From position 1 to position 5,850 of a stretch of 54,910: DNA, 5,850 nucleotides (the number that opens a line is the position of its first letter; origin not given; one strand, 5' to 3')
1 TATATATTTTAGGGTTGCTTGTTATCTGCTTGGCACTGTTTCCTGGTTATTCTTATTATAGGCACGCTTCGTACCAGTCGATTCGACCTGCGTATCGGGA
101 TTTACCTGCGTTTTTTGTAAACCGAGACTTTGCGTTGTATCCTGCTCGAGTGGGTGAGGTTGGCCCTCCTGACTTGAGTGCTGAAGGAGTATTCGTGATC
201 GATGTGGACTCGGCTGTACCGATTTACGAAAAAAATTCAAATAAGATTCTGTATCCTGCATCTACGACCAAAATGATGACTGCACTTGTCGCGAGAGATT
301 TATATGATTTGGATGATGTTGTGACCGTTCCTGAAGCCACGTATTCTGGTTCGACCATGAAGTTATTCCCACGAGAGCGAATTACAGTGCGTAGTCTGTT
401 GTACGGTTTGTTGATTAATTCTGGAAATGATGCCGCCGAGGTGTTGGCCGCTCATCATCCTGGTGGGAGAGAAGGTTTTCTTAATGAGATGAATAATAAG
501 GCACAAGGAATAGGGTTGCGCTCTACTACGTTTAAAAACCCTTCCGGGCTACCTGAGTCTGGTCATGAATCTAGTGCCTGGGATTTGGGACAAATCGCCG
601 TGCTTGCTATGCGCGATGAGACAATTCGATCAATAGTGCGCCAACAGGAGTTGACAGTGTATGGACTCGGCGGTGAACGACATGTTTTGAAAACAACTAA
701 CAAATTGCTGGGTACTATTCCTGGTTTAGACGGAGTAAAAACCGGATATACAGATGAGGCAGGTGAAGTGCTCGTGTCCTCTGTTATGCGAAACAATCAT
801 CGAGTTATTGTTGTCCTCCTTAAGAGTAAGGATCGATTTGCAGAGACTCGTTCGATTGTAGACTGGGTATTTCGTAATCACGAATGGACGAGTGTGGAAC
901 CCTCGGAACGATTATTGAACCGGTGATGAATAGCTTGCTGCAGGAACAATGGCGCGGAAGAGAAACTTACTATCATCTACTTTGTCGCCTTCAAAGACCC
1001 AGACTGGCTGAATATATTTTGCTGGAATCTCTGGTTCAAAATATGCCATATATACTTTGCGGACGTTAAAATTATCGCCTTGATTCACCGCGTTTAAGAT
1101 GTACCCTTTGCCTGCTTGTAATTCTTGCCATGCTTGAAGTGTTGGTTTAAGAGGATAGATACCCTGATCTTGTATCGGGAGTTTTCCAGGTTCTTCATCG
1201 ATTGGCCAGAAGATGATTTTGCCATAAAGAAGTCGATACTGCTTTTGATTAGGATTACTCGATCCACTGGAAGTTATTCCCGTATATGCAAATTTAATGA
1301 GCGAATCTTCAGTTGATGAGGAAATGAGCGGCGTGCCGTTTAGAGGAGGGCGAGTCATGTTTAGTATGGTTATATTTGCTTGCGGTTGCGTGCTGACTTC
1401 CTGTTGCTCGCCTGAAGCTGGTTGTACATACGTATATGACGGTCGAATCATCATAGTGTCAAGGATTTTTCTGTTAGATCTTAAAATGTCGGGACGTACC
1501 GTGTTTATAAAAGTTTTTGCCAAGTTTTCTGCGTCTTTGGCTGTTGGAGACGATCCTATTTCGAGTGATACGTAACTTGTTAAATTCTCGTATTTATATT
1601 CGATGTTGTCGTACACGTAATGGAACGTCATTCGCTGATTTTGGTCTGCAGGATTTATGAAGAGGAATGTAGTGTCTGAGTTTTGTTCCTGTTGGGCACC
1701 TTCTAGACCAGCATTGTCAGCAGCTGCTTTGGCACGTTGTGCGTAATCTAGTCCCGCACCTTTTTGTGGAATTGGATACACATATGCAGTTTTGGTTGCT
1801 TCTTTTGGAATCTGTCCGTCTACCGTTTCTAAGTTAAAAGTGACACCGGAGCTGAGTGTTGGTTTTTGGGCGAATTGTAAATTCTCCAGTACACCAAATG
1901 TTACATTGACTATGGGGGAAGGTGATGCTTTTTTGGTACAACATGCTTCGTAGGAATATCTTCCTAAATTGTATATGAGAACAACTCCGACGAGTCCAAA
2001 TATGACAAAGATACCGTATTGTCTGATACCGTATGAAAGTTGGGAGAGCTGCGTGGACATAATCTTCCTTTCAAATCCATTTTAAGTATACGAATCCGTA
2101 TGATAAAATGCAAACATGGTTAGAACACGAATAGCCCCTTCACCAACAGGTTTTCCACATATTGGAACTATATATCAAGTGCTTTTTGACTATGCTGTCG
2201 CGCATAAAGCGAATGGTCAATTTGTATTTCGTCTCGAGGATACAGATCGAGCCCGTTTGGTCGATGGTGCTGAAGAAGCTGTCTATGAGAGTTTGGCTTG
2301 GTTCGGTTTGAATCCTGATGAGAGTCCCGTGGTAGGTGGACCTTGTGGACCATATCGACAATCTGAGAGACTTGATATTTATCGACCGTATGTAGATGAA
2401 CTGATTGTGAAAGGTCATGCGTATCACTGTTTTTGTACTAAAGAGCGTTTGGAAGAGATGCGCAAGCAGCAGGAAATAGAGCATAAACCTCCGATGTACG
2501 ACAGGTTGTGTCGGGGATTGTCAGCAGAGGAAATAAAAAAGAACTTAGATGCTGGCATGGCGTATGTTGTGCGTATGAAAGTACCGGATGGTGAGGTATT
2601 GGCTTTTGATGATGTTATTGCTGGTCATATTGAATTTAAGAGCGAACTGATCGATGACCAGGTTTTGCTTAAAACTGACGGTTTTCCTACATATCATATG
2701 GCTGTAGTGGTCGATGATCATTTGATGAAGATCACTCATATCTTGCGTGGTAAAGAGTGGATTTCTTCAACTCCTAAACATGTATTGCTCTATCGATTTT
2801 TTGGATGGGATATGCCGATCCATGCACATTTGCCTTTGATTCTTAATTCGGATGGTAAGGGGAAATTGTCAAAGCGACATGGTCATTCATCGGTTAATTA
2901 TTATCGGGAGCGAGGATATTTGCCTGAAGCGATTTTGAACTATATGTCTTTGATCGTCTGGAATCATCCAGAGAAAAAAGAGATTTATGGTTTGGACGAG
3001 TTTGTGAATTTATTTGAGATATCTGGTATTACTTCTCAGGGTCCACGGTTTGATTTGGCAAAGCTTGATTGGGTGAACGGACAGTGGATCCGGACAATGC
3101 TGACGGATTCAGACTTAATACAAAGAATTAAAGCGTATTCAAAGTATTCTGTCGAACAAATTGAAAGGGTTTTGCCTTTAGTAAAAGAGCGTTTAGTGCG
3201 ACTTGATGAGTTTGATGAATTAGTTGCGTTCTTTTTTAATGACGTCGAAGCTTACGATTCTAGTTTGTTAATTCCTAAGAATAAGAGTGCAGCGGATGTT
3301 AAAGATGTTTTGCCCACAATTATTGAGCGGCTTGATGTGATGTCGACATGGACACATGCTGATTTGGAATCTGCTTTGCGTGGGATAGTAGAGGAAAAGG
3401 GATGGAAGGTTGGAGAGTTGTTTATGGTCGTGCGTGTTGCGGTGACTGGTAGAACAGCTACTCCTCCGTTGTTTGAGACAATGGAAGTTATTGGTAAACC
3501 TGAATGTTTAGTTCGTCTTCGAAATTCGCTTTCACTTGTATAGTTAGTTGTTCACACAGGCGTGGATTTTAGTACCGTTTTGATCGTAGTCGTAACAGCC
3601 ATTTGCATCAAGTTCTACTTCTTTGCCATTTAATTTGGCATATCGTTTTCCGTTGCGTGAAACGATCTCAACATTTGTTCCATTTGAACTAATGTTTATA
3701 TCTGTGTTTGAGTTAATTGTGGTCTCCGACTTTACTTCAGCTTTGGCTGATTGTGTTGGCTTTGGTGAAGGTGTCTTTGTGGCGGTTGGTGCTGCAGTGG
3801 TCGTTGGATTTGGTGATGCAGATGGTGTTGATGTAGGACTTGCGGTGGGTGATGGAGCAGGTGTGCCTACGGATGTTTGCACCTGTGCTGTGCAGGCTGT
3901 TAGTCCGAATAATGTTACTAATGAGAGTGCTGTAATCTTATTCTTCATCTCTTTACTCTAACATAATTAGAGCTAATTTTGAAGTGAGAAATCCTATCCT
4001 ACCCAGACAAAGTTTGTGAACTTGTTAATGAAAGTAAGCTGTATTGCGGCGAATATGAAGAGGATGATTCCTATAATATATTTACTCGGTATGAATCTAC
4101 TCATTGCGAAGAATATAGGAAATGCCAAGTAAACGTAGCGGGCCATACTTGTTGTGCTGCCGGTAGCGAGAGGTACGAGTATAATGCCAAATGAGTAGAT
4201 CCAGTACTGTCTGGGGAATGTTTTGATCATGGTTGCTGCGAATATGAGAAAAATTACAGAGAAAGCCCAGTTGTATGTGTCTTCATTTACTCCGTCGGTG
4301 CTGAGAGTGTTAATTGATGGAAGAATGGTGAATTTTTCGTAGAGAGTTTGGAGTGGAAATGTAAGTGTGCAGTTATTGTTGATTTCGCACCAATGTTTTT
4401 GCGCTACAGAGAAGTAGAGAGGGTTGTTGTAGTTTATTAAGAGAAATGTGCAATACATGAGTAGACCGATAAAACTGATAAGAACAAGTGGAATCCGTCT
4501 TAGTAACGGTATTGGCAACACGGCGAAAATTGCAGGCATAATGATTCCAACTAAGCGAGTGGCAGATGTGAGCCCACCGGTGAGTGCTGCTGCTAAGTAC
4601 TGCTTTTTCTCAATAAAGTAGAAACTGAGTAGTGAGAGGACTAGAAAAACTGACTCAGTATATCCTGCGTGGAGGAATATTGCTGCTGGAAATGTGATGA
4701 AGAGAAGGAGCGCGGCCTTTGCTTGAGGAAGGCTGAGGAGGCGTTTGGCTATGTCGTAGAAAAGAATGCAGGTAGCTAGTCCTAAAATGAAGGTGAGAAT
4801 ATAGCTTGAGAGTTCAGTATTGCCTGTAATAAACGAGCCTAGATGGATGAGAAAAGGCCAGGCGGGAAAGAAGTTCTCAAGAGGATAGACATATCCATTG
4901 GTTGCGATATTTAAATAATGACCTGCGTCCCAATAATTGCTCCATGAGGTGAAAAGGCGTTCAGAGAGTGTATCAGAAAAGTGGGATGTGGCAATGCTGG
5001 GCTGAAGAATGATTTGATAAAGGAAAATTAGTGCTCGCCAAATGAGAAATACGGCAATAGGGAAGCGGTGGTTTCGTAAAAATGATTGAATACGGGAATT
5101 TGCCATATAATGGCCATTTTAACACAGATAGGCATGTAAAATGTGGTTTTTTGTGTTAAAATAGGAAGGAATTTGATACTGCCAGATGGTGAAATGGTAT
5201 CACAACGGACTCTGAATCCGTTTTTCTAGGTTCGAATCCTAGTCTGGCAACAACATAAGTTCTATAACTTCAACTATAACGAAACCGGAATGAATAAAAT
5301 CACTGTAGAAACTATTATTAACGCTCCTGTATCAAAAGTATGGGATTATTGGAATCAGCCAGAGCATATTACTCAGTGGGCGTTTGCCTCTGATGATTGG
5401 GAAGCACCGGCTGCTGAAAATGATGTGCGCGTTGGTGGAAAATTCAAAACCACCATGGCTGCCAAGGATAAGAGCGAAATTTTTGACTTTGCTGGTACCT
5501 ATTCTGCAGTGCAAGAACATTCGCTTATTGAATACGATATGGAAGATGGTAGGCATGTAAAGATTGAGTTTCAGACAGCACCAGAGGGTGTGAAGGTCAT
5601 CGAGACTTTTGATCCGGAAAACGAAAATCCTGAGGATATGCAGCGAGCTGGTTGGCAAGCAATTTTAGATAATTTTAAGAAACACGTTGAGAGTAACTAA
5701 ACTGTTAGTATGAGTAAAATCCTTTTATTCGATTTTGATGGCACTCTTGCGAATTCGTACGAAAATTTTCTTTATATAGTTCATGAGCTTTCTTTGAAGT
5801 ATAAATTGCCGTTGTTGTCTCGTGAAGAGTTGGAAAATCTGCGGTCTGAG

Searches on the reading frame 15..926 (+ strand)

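Call 62: search_protein_families(library=pfam, proteins=[window:15-926:+], max_evalue=0.0001)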
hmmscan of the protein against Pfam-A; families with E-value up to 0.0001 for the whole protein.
window:15-926:+ (303 aa): 3 families
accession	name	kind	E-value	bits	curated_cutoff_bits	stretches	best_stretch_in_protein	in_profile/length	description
PF00768.25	Peptidase_S11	-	2.6e-48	165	27.6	1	49-271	5-237/239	D-alanyl-D-alanine carboxypeptidase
PF13354.11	Beta-lactamase2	-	6.4e-06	26.1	22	1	59-177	2-121/214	Beta-lactamase enzyme family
PF02113.21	Peptidase_S13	-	7.9e-06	25.3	22.8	1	55-98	17-60/444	D-Ala-D-Ala carboxypeptidase 3 (S13) family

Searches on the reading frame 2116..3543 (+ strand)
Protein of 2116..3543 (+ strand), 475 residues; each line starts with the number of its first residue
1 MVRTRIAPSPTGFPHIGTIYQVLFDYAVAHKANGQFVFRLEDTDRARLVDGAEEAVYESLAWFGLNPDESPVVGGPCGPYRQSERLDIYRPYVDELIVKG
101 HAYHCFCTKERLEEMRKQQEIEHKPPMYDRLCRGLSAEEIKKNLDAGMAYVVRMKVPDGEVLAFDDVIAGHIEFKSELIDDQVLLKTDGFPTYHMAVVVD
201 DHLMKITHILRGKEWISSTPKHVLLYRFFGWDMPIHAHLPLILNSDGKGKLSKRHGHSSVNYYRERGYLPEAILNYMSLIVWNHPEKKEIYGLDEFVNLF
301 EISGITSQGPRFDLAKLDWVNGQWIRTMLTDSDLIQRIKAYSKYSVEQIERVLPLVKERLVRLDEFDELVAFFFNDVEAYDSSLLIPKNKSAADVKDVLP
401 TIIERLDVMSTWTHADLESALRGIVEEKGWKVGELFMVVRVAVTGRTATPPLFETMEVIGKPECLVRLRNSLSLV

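Call 62: search_protein_families(library=pfam, proteins=[window:2116-3543:+], max_evalue=0.0001)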
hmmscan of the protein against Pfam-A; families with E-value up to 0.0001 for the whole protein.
window:2116-3543:+ (475 aa): 2 families
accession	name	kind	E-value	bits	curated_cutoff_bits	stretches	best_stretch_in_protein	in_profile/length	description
PF00749.27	tRNA-synt_1c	-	8.5e-101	337.4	23.4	1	1-319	1-314/314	tRNA synthetases class I (E and Q), catalytic domain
PF19269.4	Anticodon_2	-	4e-33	115.2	23.6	1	334-471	2-140/141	Anticodon binding domain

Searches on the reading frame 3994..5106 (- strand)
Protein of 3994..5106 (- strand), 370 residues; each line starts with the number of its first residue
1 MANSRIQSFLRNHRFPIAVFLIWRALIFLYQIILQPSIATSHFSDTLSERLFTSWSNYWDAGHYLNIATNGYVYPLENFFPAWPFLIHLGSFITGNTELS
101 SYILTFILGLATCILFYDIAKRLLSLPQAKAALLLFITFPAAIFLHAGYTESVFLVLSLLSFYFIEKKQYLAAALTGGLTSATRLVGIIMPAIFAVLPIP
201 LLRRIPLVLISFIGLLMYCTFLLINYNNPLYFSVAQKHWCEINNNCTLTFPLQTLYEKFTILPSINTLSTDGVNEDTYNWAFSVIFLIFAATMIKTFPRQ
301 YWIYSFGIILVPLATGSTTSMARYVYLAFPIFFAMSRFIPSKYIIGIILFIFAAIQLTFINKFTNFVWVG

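Call 62: search_protein_families(library=pfam, proteins=[window:3994-5106:-], max_evalue=0.0001)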
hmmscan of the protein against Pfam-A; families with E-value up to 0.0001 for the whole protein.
window:3994-5106:- (370 aa): 2 families
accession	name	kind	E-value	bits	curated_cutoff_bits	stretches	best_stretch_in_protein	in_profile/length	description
PF04188.19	Mannosyl_trans2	-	5.8e-10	39.5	22.4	1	35-186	36-201/443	Mannosyltransferase (PIG-V)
PF13231.12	PMT_2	-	5e-05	24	26.1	1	81-221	4-157/160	Dolichyl-phosphate-mannose-protein mannosyltransferase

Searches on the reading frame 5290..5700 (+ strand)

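Call 62: search_protein_families(library=pfam, proteins=[window:5290-5700:+], max_evalue=0.0001)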
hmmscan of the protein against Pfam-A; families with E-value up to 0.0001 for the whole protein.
window:5290-5700:+ (136 aa): 2 families
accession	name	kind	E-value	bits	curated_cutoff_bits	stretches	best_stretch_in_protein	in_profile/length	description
PF08327.17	AHSA1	-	1.2e-21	77.6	22.1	1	11-134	1-125/125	Activator of Hsp90 ATPase homolog 1-like protein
PF10604.15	Polyketide_cyc2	-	4.9e-08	33.8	27.4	1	1-134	1-142/142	Polyketide cyclase / dehydrase and lipid transport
